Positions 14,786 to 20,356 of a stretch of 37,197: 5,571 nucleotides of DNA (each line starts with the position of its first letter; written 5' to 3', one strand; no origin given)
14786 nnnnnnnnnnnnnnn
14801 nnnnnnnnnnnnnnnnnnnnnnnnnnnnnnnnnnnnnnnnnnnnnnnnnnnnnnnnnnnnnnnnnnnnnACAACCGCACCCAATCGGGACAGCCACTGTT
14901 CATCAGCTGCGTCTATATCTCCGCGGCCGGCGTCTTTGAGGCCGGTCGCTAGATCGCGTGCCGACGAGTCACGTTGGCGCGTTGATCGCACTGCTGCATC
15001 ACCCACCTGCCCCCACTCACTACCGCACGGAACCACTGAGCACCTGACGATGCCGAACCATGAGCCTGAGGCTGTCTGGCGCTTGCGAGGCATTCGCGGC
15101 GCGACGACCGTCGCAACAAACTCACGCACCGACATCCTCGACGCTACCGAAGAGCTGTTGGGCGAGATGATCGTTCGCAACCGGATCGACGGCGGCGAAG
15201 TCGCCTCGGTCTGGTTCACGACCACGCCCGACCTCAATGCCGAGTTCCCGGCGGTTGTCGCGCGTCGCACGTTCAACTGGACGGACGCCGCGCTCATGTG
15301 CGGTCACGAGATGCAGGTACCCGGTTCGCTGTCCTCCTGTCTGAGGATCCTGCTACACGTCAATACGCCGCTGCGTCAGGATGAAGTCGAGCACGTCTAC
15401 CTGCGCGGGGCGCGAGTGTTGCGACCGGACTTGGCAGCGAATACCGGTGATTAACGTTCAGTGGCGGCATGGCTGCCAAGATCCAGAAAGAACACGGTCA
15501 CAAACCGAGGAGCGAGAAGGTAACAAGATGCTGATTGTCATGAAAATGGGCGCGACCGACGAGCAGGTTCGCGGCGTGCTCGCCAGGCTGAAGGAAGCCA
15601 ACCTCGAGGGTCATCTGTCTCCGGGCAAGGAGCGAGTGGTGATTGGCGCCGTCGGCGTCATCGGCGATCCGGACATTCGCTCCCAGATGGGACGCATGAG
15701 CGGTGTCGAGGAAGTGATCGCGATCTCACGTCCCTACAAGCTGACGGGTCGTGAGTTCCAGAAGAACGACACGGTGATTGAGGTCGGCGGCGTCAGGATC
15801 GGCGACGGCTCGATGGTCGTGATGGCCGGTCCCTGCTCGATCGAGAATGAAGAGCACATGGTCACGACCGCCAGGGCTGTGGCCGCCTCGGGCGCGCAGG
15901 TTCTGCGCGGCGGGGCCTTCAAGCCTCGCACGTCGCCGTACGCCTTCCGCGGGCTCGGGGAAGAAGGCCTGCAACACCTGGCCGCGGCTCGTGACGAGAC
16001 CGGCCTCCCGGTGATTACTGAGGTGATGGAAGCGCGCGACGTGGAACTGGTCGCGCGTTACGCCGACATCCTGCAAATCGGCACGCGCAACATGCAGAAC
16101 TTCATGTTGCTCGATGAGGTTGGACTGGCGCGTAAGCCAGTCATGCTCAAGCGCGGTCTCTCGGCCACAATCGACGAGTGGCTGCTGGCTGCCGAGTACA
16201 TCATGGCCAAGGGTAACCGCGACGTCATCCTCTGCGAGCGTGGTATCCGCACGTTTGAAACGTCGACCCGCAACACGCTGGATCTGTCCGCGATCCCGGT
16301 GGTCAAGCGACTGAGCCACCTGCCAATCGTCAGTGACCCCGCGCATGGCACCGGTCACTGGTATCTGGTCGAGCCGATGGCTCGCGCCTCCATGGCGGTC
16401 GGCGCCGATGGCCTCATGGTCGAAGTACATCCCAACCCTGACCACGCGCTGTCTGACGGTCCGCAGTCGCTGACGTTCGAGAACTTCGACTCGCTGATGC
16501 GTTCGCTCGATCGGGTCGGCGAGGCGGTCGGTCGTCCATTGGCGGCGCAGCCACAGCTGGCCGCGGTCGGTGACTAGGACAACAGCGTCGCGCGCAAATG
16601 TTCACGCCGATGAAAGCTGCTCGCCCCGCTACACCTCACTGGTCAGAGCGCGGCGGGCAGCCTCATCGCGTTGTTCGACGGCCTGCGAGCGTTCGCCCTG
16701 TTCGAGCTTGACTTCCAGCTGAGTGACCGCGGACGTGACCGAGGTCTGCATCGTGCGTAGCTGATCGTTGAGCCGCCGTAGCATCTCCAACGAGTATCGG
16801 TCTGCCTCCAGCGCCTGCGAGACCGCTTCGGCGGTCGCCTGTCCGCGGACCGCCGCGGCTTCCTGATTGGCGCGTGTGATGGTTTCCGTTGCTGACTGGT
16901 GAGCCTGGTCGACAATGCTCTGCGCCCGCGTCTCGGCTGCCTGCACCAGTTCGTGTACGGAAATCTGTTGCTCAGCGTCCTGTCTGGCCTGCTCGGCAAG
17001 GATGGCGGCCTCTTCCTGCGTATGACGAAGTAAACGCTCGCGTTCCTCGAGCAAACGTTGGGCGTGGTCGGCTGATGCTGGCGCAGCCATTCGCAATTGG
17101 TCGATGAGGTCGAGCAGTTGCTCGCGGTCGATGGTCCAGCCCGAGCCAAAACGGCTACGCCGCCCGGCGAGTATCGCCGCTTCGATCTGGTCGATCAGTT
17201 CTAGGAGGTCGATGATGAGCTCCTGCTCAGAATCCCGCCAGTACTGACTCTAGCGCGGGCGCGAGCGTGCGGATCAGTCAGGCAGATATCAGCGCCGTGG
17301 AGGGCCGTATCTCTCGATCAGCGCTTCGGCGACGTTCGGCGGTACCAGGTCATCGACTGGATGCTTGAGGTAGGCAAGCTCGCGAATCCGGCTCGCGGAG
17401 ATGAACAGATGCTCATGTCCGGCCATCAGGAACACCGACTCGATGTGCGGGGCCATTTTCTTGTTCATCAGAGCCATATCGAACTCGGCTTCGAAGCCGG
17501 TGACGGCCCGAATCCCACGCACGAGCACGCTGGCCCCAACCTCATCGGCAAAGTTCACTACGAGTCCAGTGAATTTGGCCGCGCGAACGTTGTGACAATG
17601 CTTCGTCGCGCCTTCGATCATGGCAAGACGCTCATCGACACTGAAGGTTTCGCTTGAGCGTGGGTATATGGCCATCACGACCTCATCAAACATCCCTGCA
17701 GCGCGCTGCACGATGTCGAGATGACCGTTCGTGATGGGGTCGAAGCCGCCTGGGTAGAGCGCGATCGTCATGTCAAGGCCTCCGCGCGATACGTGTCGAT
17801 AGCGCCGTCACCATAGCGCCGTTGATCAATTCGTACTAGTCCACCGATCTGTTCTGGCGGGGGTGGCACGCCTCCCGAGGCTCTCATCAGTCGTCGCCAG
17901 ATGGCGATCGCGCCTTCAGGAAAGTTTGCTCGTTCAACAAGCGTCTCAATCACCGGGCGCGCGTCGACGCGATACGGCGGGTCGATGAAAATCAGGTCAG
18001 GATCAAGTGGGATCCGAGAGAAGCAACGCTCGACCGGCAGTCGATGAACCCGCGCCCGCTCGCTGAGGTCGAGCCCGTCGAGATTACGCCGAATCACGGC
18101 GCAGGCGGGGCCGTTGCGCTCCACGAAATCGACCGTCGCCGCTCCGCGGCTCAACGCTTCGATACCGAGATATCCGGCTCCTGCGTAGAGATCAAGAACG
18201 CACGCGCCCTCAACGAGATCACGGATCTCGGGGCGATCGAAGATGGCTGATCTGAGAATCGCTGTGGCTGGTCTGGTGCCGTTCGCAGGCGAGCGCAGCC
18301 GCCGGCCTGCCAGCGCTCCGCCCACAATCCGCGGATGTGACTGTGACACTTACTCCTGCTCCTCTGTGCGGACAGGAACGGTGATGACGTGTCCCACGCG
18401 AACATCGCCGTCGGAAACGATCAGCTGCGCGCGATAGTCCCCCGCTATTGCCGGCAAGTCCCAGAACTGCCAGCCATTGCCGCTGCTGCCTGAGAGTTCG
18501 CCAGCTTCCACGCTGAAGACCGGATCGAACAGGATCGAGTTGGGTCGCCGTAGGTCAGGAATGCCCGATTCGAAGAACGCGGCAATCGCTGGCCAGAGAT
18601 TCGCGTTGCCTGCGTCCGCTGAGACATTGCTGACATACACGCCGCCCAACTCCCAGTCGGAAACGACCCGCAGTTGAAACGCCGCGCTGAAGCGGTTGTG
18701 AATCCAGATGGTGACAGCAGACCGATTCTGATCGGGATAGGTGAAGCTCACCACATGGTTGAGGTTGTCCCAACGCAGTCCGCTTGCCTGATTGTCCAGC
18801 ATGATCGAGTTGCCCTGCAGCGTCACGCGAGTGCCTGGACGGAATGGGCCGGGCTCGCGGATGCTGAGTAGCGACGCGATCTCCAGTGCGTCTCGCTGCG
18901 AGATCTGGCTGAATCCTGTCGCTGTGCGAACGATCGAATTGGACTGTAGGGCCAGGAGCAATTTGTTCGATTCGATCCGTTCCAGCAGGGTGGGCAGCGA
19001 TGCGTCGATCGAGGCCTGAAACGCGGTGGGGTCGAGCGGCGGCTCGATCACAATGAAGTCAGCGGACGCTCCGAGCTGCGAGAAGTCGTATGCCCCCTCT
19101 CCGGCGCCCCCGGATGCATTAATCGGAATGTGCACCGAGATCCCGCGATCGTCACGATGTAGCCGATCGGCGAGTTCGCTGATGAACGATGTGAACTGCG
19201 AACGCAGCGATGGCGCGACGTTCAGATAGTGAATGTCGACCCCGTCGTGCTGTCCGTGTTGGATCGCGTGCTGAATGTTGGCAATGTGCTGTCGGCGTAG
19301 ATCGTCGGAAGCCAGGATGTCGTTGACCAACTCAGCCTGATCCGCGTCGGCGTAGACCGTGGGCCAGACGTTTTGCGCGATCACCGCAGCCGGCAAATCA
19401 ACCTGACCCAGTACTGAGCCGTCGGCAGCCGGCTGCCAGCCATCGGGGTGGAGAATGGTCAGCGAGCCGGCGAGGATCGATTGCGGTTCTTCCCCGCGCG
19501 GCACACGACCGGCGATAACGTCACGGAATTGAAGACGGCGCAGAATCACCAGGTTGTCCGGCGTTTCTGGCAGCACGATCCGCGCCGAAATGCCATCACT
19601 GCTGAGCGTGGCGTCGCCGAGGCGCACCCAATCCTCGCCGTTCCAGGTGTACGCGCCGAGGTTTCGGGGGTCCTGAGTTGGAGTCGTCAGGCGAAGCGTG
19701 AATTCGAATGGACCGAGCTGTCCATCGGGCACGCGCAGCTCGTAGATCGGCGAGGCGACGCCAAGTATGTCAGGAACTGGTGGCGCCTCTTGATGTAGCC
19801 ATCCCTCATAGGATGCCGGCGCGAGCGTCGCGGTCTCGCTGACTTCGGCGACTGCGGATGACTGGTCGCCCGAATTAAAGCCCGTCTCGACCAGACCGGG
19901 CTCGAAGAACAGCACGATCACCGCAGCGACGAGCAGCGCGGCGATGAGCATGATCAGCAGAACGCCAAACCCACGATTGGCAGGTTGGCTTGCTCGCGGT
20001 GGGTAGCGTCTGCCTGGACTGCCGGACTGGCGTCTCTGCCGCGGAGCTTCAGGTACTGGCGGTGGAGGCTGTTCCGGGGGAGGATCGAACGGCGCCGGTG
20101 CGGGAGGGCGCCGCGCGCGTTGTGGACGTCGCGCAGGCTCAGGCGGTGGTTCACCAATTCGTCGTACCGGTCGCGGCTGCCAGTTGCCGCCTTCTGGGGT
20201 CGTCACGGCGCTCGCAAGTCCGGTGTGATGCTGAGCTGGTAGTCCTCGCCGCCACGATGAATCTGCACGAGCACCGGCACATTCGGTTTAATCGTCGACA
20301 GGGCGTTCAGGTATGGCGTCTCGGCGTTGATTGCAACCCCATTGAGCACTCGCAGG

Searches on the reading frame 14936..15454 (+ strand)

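Call 11: search_protein_families(library=pfam, proteins=[window:14936-15454:+], max_evalue=0.001)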
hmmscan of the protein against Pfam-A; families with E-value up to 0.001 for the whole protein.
window:14936-15454:+ (172 aa): 1 family
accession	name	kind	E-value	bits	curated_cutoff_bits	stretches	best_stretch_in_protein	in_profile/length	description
PF07736.16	CM_1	-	3e-43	147.4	27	1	51-166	2-116/116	Chorismate mutase type I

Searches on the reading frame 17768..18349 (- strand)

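Call 70: search_protein_families(library=pfam, proteins=[window:17768-18349:-], max_evalue=0.0001)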
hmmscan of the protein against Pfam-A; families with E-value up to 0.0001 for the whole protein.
window:17768-18349:- (193 aa): 2 families
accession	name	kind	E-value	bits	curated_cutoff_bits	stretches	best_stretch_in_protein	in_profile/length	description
PF03602.21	Cons_hypoth95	-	7e-32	111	24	1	7-187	2-181/182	Conserved hypothetical protein 95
PF05175.20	MTS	-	6.2e-06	26.4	23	1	49-141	33-126/170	Methyltransferase small domain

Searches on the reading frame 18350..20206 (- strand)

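Call 70: search_protein_families(library=pfam, proteins=[window:18350-20206:-], max_evalue=0.0001)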
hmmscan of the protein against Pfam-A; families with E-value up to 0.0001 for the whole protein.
window:18350-20206:- (618 aa): 1 family
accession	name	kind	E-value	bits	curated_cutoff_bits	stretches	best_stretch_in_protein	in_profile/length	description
PF00704.34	Glyco_hydro_18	-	6.1e-05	23.3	29.6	0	297-387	83-178/317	Glycosyl hydrolases family 18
